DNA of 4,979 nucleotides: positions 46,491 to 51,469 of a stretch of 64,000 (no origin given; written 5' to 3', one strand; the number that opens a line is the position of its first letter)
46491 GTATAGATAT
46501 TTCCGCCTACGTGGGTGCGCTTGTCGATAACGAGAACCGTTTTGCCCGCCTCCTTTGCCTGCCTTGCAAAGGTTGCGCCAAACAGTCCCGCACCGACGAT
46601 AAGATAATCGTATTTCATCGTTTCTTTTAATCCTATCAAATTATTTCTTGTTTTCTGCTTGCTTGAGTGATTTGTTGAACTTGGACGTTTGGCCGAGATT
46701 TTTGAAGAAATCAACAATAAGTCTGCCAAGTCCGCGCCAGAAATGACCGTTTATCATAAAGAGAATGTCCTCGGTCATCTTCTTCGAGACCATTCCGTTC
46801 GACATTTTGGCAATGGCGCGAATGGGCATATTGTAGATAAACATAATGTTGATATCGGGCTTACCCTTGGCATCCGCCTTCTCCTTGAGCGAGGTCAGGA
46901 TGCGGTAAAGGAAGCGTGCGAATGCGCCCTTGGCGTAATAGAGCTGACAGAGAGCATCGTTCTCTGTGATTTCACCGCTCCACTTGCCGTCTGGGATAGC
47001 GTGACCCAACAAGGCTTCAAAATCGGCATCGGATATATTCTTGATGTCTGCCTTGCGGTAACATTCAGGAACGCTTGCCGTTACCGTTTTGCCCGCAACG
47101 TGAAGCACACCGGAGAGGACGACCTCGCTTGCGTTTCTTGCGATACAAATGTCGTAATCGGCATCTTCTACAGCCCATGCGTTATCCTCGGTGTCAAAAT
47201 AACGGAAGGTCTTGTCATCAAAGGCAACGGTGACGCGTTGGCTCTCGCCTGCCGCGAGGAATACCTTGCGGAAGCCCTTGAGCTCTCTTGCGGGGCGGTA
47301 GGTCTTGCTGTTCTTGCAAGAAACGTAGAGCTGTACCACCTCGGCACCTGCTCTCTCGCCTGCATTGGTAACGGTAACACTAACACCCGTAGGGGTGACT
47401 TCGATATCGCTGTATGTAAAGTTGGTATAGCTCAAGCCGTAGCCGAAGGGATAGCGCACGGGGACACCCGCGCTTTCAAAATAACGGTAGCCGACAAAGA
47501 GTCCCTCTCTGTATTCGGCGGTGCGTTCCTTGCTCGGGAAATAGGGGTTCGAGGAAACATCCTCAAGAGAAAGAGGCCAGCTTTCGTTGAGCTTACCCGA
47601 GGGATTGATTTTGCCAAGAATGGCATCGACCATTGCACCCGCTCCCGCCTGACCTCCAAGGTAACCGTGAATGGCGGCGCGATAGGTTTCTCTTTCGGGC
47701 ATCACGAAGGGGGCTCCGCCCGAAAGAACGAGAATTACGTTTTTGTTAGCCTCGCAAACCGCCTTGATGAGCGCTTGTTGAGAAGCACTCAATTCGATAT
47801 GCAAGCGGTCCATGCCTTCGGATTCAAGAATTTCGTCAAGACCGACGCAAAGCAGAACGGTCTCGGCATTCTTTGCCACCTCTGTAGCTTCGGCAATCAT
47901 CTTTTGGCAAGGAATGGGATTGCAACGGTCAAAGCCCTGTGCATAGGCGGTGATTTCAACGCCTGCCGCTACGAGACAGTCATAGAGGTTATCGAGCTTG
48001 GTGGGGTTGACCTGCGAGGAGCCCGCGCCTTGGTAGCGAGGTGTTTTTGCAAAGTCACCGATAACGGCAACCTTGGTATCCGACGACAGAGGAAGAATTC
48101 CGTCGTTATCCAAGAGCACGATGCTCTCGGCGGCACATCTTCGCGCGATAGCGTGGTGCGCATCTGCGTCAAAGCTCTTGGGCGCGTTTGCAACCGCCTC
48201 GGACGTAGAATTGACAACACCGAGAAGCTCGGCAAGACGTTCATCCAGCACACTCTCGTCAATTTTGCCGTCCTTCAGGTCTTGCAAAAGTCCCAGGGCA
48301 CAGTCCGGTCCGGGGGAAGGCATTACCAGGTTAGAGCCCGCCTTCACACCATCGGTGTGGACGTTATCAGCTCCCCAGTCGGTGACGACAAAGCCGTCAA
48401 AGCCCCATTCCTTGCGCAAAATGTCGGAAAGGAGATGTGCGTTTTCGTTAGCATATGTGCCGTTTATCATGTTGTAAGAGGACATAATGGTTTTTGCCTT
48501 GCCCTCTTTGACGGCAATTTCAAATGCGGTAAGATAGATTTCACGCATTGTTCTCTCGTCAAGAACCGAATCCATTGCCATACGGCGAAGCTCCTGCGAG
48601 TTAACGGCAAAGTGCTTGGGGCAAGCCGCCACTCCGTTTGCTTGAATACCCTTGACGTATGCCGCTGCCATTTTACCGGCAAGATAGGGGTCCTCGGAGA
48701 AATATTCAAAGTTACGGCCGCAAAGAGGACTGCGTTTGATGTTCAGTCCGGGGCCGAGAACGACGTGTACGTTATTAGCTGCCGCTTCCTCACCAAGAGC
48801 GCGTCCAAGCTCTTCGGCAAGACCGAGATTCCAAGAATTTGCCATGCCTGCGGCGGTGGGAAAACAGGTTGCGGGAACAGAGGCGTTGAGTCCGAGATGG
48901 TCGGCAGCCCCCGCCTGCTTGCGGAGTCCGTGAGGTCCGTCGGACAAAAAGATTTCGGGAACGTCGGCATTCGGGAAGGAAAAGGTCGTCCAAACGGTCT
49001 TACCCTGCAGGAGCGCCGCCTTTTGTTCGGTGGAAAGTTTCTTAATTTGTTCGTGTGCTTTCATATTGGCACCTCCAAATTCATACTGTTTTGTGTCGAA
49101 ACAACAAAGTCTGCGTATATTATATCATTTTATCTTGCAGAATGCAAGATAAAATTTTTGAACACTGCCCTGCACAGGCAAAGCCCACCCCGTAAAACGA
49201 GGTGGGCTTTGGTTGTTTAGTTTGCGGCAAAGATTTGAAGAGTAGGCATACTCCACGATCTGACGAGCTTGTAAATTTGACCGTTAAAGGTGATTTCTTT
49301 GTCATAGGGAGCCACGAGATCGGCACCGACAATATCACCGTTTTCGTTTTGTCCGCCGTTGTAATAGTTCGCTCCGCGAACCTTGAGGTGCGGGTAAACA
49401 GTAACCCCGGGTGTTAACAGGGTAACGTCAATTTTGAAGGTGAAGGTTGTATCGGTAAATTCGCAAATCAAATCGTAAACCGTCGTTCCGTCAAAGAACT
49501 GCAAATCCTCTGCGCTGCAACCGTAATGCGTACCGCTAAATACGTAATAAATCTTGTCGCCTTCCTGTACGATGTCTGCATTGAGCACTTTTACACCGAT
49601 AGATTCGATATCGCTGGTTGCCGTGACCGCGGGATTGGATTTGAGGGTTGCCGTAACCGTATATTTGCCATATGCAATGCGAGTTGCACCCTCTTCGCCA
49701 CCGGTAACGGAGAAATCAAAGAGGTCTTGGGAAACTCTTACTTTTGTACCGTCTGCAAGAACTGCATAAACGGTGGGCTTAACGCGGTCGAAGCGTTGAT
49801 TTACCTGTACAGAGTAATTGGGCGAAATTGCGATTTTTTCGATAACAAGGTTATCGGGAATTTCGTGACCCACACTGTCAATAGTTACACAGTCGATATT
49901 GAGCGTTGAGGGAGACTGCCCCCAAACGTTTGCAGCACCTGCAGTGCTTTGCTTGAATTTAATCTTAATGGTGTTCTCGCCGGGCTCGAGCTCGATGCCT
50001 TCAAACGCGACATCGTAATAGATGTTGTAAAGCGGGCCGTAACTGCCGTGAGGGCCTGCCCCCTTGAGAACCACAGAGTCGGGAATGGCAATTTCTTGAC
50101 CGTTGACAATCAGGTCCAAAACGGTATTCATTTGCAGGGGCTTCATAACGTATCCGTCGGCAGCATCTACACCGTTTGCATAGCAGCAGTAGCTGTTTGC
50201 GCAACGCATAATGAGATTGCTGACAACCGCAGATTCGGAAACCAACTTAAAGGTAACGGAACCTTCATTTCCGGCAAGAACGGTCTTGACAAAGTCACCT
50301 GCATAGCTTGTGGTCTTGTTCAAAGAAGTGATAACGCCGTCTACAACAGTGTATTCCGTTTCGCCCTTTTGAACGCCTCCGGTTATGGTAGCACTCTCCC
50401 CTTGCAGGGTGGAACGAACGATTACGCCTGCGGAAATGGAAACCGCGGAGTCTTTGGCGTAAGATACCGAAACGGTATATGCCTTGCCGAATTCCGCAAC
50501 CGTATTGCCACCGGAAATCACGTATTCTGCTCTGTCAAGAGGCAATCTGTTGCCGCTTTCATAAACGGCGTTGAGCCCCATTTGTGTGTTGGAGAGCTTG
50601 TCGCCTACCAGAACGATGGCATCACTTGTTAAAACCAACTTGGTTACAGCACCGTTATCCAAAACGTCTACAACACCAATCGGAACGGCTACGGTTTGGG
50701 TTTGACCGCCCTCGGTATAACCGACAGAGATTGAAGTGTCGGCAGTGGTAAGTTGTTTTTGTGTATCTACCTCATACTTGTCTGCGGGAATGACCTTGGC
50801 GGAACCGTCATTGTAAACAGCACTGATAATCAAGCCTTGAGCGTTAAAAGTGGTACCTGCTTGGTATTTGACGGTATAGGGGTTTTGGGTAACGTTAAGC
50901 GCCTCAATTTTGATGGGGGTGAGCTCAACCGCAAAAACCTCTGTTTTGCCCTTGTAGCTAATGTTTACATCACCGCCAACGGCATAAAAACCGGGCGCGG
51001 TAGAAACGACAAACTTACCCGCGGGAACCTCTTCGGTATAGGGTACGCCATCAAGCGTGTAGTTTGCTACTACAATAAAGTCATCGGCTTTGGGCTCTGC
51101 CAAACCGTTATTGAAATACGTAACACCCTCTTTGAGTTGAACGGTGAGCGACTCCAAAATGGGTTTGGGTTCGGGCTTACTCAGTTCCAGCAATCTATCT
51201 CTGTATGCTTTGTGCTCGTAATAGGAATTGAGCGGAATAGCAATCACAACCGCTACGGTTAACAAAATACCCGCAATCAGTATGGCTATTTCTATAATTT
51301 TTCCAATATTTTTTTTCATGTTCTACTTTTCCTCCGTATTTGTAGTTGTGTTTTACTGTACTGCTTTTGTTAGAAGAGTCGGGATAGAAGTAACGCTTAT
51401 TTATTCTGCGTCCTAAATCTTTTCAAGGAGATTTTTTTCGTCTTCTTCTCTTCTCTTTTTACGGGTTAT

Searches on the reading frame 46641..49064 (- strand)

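Call 13: search_protein_families(library=pfam, proteins=[window:46641-49064:-], max_evalue=0.001)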
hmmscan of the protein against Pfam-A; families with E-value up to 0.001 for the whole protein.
window:46641-49064:- (807 aa): 3 families
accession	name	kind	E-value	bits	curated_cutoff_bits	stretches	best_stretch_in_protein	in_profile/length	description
PF01915.27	Glyco_hydro_3_C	-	7.2e-48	163.7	31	1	315-546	1-200/200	Glycosyl hydrolase family 3 C-terminal domain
PF00933.27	Glyco_hydro_3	-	9.3e-37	127.6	27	1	65-279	82-312/316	Glycosyl hydrolase family 3 N terminal domain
PF14310.12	Fn3-like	-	2.5e-21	76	25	1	575-644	1-70/71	Fibronectin type III-like domain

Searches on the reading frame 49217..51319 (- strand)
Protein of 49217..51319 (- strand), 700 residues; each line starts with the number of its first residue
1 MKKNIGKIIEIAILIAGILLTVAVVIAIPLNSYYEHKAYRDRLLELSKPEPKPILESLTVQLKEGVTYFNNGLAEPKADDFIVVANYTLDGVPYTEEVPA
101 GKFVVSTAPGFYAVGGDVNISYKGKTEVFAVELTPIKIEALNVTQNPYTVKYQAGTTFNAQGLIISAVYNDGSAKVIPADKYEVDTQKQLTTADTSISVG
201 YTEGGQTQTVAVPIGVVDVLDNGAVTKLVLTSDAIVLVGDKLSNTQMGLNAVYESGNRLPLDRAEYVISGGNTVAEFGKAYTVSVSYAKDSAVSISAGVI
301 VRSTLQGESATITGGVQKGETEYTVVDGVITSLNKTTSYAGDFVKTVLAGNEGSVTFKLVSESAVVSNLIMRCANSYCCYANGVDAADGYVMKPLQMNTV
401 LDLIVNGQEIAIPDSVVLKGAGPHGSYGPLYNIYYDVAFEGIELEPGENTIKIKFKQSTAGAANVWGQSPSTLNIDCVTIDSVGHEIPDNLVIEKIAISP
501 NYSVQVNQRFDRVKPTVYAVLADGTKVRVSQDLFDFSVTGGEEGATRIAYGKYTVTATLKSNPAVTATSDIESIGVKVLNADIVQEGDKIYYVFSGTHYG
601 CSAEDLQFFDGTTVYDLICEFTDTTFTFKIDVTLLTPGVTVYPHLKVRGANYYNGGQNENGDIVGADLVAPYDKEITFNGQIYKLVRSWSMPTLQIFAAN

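Call 13: search_protein_families(library=pfam, proteins=[window:49217-51319:-], max_evalue=0.001)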
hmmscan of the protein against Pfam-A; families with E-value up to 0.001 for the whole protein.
window:49217-51319:- (700 aa): 1 family
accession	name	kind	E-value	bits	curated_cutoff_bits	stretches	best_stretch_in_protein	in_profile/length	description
PF07523.18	Big_3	-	3.1e-09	37.4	21.2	1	151-212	7-66/68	Bacterial Ig-like domain (group 3)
